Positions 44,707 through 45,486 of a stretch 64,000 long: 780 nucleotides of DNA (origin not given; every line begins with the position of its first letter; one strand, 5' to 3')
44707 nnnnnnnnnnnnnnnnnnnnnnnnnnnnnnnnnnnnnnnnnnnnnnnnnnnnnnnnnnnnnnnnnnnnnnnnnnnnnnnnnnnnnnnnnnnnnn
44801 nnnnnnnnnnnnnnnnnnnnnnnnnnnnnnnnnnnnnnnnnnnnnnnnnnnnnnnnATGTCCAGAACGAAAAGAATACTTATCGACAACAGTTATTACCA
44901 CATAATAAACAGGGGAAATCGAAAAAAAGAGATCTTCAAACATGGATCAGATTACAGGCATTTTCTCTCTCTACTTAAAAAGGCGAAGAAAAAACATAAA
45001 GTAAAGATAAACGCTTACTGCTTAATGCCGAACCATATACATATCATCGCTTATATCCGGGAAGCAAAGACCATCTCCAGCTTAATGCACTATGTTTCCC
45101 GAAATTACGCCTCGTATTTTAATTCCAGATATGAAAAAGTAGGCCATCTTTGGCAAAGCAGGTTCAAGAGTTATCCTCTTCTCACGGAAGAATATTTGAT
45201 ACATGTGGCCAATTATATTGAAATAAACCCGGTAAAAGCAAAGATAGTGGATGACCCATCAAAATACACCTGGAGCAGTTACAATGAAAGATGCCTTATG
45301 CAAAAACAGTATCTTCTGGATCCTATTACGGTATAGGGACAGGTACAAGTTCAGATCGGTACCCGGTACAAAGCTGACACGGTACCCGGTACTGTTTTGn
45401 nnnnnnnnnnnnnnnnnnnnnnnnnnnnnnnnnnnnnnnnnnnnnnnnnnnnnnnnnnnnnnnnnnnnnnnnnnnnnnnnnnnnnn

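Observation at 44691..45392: REP-associated tyrosine transposase (RAYT) with its flanking inverted REP elements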

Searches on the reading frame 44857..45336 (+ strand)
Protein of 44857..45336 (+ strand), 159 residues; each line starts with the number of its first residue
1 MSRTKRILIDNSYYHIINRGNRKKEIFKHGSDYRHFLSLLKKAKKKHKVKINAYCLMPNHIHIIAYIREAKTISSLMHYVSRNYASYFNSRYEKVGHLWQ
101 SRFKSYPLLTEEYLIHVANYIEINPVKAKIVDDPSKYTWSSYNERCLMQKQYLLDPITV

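Call 3: search_protein_families(library=pfam, proteins=[window:44857-45336:+], max_evalue=1)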
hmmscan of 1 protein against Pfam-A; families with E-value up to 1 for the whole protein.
window:44857-45336:+ (159 aa): 1 family
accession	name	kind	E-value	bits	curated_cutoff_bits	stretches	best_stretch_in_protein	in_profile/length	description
PF01797.21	Y1_Tnp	-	4.6e-16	59.5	23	1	11-122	4-119/121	Transposase IS200 like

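Call 4: search_protein_families(library=ncbifam, proteins=[window:44857-45336:+], max_evalue=1)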
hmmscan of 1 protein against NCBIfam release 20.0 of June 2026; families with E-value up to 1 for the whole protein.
window:44857-45336:+ (159 aa): 2 families
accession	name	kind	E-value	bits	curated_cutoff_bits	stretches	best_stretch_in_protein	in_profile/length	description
NF047646.1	REP_Tyr_transpos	equivalog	9.8e-23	80.6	80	1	4-140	2-146/146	REP-associated tyrosine transposase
NF033573.1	transpos_IS200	equivalog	9.6e-05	22.6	55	1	6-101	5-105/126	IS200/IS605 family transposase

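Call 14: search_solved_structures(query=window:44857-45336:+, max_evalue=1, show_alignments=3)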
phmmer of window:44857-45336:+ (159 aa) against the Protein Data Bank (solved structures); distinct sequences matched with E-value up to 1: 1.
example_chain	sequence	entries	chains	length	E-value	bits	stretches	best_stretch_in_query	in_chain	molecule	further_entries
4er8_A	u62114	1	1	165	4.9e-08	36.7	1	5-144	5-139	TnpArep for protein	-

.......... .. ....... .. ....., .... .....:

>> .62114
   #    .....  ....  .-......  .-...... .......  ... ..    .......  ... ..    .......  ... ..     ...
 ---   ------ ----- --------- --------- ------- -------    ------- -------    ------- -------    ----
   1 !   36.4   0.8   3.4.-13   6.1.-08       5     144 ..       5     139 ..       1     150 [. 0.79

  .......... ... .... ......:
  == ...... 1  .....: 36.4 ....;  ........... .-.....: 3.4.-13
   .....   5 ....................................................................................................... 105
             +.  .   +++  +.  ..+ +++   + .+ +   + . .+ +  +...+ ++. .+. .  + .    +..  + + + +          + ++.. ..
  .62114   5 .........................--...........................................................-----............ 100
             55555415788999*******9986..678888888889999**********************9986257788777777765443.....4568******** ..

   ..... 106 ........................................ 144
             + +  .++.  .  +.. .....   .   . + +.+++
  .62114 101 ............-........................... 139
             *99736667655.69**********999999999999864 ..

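Call 15: find_encoding_contigs(protein=window:44857-45336:+, flank=10000, max_places=10)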
Protein window:44857-45336:+ (159 aa): no gene with exactly this product is on record in the collection.

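Call 16: find_homologous_proteins(query=window:44857-45336:+)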
Query window:44857-45336:+ (159 aa): 343 proteins with E <= 0.001 among 357 candidates; the best 120 are listed.
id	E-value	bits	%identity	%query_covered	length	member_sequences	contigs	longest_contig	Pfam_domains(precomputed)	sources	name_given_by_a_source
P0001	7.0e-101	353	100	100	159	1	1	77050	PF01797.22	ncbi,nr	ncbi:MAG: hypothetical protein GF408_06430 [Candidatus Omnitrophica bacterium]|nr:hypothetical prote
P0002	1.1e-57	213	59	100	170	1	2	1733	PF01797.22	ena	-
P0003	4.0e-56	208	57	100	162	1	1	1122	PF01797.22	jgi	-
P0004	1.7e-52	196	55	100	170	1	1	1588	PF01797.22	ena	-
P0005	1.7e-52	196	52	99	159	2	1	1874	PF01797.22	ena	-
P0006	8.4e-52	193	53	100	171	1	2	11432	PF01797.22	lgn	-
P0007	1.4e-51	193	52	100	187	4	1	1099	PF01797.22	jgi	-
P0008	2.4e-51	192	52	100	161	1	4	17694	PF01797.22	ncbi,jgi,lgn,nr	ncbi:MAG: transposase [Candidatus Omnitrophica bacterium]|nr:transposase [Candidatus Omnitrophota ba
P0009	1.1e-50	190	52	100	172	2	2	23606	PF01797.22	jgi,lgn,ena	-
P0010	1.5e-50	189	50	100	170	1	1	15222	PF01797.22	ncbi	-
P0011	3.7e-50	188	51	99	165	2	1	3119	PF01797.22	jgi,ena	-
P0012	1.5e-49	186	50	100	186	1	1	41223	PF01797.22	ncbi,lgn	-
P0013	3.9e-49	185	50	100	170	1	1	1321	PF01797.22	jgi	-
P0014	1.1e-48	183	50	100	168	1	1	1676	PF01797.22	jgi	-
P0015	2.6e-48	182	49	100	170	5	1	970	PF01797.22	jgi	jgi:putative transposase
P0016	4.6e-47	178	48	100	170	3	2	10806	PF01797.22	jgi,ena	-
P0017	1.1e-46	177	48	100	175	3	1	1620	PF01797.22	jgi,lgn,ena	-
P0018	3.4e-46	175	48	100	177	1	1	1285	PF01797.22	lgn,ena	-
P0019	4.4e-46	175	52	97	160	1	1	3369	PF01797.22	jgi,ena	-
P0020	7.0e-46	174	49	100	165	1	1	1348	PF01797.22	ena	-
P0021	1.6e-45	173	50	97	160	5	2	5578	PF01797.22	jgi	jgi:putative transposase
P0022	1.9e-45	173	47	100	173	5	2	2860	PF01797.22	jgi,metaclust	metaclust:\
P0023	5.2e-45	171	51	99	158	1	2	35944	PF01797.22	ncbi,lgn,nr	ncbi:MAG: transposase [Candidatus Omnitrophica bacterium]|nr:transposase [Candidatus Omnitrophota ba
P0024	5.2e-45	171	46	98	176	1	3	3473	PF01797.22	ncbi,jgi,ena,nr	ncbi:MAG TPA: transposase [Candidatus Omnitrophota bacterium]|nr:transposase [Candidatus Omnitrophot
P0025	5.8e-45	171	47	99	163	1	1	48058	PF01797.22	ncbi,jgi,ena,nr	ncbi:MAG: transposase [Candidatus Omnitrophica bacterium]|nr:transposase [Candidatus Omnitrophota ba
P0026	6.7e-45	171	47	100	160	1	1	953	PF01797.22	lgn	-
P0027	1.1e-44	170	52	100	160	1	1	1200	PF01797.22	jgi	jgi:putative transposase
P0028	1.7e-44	170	48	97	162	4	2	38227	PF01797.22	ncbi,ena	-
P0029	2.9e-44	169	51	92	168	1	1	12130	PF01797.22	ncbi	ncbi:transposase [Candidatus Omnitrophota bacterium]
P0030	4.6e-44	168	52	91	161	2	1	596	PF01797.22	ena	-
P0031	5.3e-44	168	48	97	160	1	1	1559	PF01797.22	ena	-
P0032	8.3e-44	168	48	99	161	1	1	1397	PF01797.22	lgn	-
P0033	1.1e-43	167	47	100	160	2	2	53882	PF01797.22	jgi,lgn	jgi:putative transposase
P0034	1.5e-43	167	48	100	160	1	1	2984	PF01797.22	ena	-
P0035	1.7e-43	166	51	100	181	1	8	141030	PF01797.22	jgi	jgi:putative transposase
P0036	1.8e-43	166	46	97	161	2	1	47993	PF01797.22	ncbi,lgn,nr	ncbi:MAG: transposase [Candidatus Omnitrophica bacterium]|nr:transposase [Candidatus Omnitrophota ba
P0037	2.7e-43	166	48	97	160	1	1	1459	PF01797.22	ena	-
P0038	3.3e-43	166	48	99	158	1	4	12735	PF01797.22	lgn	-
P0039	3.3e-43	166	49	99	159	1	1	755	PF01797.22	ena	-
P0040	3.4e-43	166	47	97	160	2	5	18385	PF01797.22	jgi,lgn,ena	-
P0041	4.1e-43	165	48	97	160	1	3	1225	PF01797.22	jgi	jgi:putative transposase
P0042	4.6e-43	165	48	97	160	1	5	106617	PF01797.22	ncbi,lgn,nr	ncbi:MAG: transposase [Candidatus Omnitrophica bacterium]|nr:transposase [Candidatus Omnitrophota ba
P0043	4.7e-43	165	51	100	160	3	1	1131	PF01797.22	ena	-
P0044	5.5e-43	165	46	100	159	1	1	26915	PF01797.22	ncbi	-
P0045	8.9e-43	164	48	97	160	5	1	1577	PF01797.22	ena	-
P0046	1.0e-42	164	49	100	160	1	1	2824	PF01797.22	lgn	-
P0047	1.2e-42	164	47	97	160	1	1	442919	PF01797.22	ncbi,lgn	-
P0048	1.2e-42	164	46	97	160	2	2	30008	PF01797.22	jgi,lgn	-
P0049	2.6e-42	163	48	97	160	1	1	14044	PF01797.22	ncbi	ncbi:transposase [Candidatus Omnitrophota bacterium]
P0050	2.8e-42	163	47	97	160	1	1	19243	PF01797.22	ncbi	ncbi:MAG: transposase [Candidatus Omnitrophota bacterium]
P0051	3.1e-42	162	50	90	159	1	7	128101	PF01797.22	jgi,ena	-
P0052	3.4e-42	162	47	97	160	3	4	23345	PF01797.22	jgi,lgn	jgi:putative transposase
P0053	3.7e-42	162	48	92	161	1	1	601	PF01797.22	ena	-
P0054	7.0e-42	161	46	99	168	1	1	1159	PF01797.22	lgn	-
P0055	2.2e-41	160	45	97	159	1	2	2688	PF01797.22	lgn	-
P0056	2.8e-41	159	51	91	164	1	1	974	PF01797.22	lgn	-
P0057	2.9e-41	159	45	97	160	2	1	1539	PF01797.22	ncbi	-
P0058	3.0e-41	159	47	97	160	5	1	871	PF01797.22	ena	-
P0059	3.4e-41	159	46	97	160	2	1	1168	PF01797.22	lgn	-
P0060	4.3e-41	159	45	97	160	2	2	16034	PF01797.22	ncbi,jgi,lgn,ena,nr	ncbi:transposase [bacterium]|nr:MAG: transposase [bacterium]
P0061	4.4e-41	159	48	94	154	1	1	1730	PF01797.22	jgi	-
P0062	6.0e-41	158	48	97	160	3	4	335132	PF01797.22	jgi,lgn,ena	-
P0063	8.4e-41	158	45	91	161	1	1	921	PF01797.22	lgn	-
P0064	9.2e-41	158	46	91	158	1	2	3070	PF01797.22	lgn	-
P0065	1.3e-40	157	43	97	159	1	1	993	PF01797.22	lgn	-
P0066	1.7e-40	157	47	97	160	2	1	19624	PF01797.22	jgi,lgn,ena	-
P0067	1.9e-40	157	47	97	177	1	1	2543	PF01797.22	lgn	-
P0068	2.5e-40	156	46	91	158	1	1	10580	PF01797.22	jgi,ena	-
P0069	2.5e-40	156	42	99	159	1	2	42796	PF01797.22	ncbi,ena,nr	ncbi:MAG: transposase [Candidatus Omnitrophica bacterium]|nr:transposase [Candidatus Omnitrophota ba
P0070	2.6e-40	156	46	97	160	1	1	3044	PF01797.22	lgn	-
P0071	3.0e-40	156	46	97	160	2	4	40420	PF01797.22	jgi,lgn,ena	jgi:putative transposase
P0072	3.5e-40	156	44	97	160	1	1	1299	PF01797.22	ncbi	-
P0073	4.3e-40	155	44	97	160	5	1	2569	PF01797.22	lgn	-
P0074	5.0e-40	155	46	97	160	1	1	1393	PF01797.22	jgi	-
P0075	5.3e-40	155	46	97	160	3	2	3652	PF01797.22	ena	-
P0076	5.3e-40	155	46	97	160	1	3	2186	PF01797.22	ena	-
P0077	7.4e-40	155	46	91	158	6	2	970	PF01797.22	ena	-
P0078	1.1e-39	154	48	91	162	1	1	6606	PF01797.22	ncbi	ncbi:transposase [Candidatus Omnitrophota bacterium]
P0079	1.1e-39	154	46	94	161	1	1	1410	PF01797.22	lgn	-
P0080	1.4e-39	154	45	97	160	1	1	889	PF01797.22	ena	-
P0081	1.8e-39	153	43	97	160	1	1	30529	PF01797.22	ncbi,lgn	-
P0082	2.4e-39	153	47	89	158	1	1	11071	PF01797.22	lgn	-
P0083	3.9e-39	152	43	97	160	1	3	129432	PF01797.22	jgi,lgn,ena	jgi:putative transposase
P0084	4.2e-39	152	46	97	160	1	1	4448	PF01797.22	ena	-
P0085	4.8e-39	152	47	92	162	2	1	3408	PF01797.22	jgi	-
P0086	5.0e-39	152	45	91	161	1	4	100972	PF01797.22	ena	-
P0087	5.2e-39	152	45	97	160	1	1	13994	PF01797.22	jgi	-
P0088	8.3e-39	151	47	92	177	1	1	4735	PF01797.22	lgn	-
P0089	1.1e-38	151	46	97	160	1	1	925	PF01797.22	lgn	-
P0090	1.1e-38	151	44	91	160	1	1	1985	PF01797.22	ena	-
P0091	1.2e-38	151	45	97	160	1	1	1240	PF01797.22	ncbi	-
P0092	1.8e-38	150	46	95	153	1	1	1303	PF01797.22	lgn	-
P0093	1.9e-38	150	47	97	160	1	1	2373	PF01797.22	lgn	-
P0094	1.9e-38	150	43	99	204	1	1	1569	PF01797.22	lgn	-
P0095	2.2e-38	150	45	100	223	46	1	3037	PF01797.22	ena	-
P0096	3.3e-38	149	43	100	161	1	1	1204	PF01797.22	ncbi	-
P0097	3.5e-38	149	42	97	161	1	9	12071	PF01797.22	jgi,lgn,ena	jgi:putative transposase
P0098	4.0e-38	149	43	97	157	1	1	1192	PF01797.22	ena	-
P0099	4.0e-38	149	50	90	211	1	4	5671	PF01797.22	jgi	jgi:putative transposase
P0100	5.2e-38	149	48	91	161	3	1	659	PF01797.22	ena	-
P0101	5.2e-38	149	43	97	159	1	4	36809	PF01797.22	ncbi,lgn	-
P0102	6.6e-38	148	46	92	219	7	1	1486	PF01797.22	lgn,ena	-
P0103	7.4e-38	148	44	97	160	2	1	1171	PF01797.22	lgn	-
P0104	8.1e-38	148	43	97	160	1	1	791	PF01797.22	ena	-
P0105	9.8e-38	148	45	100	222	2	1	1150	PF01797.22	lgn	-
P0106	9.9e-38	148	44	100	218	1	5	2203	PF01797.22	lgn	-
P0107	1.0e-37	148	45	100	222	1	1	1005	PF01797.22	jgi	jgi:putative transposase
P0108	1.0e-37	148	45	100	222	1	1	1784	PF01797.22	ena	-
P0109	1.5e-37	147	44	100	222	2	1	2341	PF01797.22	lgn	-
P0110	1.5e-37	147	44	98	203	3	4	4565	PF01797.22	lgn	-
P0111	1.6e-37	147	44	99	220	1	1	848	PF01797.22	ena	-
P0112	2.5e-37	146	43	100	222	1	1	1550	PF01797.22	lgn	-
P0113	2.8e-37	146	43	100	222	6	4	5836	PF01797.22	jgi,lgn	jgi:putative transposase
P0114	3.1e-37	146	45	99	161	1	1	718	PF01797.22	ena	-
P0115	6.7e-37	145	46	92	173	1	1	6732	PF01797.22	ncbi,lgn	-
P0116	6.9e-37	145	40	100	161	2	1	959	PF01797.22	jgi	jgi:putative transposase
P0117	1.2e-36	144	43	100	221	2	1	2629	PF01797.22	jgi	-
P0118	1.4e-36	144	48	89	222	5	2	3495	PF01797.22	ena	-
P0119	1.4e-36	144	44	98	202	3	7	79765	PF01797.22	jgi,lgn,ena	jgi:putative transposase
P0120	1.6e-36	144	42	99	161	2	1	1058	PF01797.22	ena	-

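Call 18: find_encoding_contigs(protein=P0001, flank=10000, max_places=5)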
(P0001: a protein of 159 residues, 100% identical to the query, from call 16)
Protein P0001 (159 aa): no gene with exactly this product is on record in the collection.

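Call 25: find_encoding_contigs(protein=P0010, flank=3000, max_places=3)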
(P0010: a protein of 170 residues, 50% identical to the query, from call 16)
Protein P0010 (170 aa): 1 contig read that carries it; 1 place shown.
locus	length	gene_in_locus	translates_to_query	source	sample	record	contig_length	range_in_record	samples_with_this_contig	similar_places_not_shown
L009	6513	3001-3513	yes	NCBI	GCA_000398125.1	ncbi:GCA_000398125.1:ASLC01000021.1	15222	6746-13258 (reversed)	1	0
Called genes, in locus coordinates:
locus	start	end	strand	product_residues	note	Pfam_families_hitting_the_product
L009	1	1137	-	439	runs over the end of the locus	PF00909:Ammonium_transp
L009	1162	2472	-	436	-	PF07642:BBP2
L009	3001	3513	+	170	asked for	PF01797:Y1_Tnp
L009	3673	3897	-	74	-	PF13518:HTH_28, PF13551:HTH_29 (weak)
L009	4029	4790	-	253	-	PF01135:PCMT, PF13489:Methyltransf_23, PF01209:Ubie_methyltran, PF02353:CMAS (weak), PF13847:Methyltransf_31, PF08241:Methyltransf_11, PF08242:Methyltransf_12, PF13649:Methyltransf_25, +1 more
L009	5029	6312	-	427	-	-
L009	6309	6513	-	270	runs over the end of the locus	PF17131:TP_0789-like, PF07044:DUF1329 (weak)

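Call 26: find_encoding_contigs(protein=P0012, flank=3000, max_places=3)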
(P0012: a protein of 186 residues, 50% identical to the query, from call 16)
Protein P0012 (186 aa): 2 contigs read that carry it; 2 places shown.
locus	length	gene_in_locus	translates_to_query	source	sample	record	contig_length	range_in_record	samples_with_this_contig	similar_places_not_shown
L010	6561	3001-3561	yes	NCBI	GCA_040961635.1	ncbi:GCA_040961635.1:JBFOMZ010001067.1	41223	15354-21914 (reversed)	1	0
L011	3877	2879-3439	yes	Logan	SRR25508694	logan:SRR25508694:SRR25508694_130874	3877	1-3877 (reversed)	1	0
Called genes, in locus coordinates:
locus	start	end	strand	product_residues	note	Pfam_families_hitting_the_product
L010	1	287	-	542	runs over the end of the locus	PF00118:Cpn60_TCP1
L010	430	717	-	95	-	PF00166:Cpn10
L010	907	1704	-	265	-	PF03309:Pan_kinase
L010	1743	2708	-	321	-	PF08279:HTH_11, PF03099:BPL_LplA_LipB, PF02237:BPL_C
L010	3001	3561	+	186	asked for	PF01797:Y1_Tnp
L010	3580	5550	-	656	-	PF04851:ResIII, PF17757:UvrB_inter, PF27431:UvrB_3rd, PF00271:Helicase_C, PF12344:UvrB, PF02151:UVR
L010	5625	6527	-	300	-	PF02749:QRPTase_N, PF01729:QRPTase_C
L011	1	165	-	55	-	?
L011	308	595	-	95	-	PF00166:Cpn10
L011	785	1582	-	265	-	PF03309:Pan_kinase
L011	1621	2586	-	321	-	PF08279:HTH_11, PF03099:BPL_LplA_LipB, PF02237:BPL_C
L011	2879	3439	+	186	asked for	PF01797:Y1_Tnp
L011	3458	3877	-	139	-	?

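Call 27: find_encoding_contigs(protein=P0008, flank=3000, max_places=4)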
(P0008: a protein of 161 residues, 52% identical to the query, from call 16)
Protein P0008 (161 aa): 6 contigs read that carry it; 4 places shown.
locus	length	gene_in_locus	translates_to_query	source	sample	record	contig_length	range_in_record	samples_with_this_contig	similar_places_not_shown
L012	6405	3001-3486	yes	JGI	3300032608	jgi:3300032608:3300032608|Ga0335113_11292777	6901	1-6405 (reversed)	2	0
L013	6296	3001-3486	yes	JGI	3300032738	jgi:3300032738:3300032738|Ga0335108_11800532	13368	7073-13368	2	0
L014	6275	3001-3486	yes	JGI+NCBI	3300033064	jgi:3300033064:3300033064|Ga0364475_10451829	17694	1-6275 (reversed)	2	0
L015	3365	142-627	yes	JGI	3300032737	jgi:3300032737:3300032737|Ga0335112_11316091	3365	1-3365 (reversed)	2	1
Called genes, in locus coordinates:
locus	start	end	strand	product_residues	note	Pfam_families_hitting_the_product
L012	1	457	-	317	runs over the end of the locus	?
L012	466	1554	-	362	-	PF01924:HypD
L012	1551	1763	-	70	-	PF01455:HupF_HypC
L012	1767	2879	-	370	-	PF17788:HypF_C, PF22521:HypF_C_2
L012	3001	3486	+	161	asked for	PF01797:Y1_Tnp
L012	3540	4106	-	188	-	PF01862:PvlArgDC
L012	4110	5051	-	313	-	PF00491:Arginase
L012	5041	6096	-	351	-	-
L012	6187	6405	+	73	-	?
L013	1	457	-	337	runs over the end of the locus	PF04055:Radical_SAM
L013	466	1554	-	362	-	PF01924:HypD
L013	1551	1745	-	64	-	PF01455:HupF_HypC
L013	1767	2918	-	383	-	PF17788:HypF_C, PF22521:HypF_C_2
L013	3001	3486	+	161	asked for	PF01797:Y1_Tnp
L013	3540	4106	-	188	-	PF01862:PvlArgDC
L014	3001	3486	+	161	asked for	PF01797:Y1_Tnp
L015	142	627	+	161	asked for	PF01797:Y1_Tnp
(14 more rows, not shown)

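Call 45: search_protein_families(library=pfam, proteins=[P0095, P0105, P0113, P0119, P0099, P0012, P0007, P0002], max_evalue=0.01)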
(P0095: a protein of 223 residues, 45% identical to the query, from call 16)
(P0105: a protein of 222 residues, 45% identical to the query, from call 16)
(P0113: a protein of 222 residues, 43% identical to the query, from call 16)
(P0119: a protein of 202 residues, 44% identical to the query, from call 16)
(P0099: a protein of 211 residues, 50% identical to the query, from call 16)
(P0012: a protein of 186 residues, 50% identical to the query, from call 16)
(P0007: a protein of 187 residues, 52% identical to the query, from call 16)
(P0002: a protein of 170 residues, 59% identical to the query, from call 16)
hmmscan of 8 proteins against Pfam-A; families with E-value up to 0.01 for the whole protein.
P0095 (223 aa): 1 family
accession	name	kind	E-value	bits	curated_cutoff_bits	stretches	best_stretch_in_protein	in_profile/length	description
PF01797.21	Y1_Tnp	-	4.2e-18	66.1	23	1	11-122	4-119/121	Transposase IS200 like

P0105 (222 aa): 1 family
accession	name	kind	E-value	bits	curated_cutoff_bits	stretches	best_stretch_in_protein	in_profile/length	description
PF01797.21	Y1_Tnp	-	4.3e-20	72.5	23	1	11-123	4-120/121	Transposase IS200 like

P0113 (222 aa): 1 family
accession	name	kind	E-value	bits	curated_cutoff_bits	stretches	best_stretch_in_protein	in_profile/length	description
PF01797.21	Y1_Tnp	-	3.7e-20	72.7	23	1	11-123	4-120/121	Transposase IS200 like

P0119 (202 aa): 1 family
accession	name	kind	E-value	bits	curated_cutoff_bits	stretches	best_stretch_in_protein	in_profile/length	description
PF01797.21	Y1_Tnp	-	3.8e-12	46.8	23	1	10-124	3-121/121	Transposase IS200 like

P0099 (211 aa): 1 family
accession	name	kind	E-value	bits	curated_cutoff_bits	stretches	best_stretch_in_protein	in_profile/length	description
PF01797.21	Y1_Tnp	-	4.7e-17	62.7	23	1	10-122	3-119/121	Transposase IS200 like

P0012 (186 aa): 1 family
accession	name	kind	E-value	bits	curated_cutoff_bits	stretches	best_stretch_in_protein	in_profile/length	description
PF01797.21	Y1_Tnp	-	1.8e-15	57.6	23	1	11-124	4-121/121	Transposase IS200 like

P0007 (187 aa): 1 family
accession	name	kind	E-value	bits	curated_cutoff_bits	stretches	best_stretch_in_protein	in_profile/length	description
PF01797.21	Y1_Tnp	-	8.4e-19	68.3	23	1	23-133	6-120/121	Transposase IS200 like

P0002 (170 aa): 1 family
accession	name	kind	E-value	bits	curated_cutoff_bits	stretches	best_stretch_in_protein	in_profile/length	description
PF01797.21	Y1_Tnp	-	2.9e-15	56.9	23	1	13-123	6-120/121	Transposase IS200 like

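Call 47: find_encoding_contigs(protein=P0047, flank=10000, max_places=2)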
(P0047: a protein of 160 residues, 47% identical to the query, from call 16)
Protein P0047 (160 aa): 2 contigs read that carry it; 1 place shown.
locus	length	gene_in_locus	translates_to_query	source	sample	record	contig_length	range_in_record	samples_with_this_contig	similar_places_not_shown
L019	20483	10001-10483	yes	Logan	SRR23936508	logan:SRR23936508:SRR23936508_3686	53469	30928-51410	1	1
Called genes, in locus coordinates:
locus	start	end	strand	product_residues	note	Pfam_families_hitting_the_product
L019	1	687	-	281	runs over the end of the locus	PF00482:T2SSF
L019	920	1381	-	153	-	-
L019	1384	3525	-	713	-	PF13400:Tad (weak)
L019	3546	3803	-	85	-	-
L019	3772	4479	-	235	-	-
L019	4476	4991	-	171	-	-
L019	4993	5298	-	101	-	-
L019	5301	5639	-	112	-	-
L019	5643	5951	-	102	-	-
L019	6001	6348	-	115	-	-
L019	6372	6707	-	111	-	-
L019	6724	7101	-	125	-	-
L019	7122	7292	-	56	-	-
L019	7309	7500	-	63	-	-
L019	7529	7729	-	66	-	-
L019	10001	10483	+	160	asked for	PF01797:Y1_Tnp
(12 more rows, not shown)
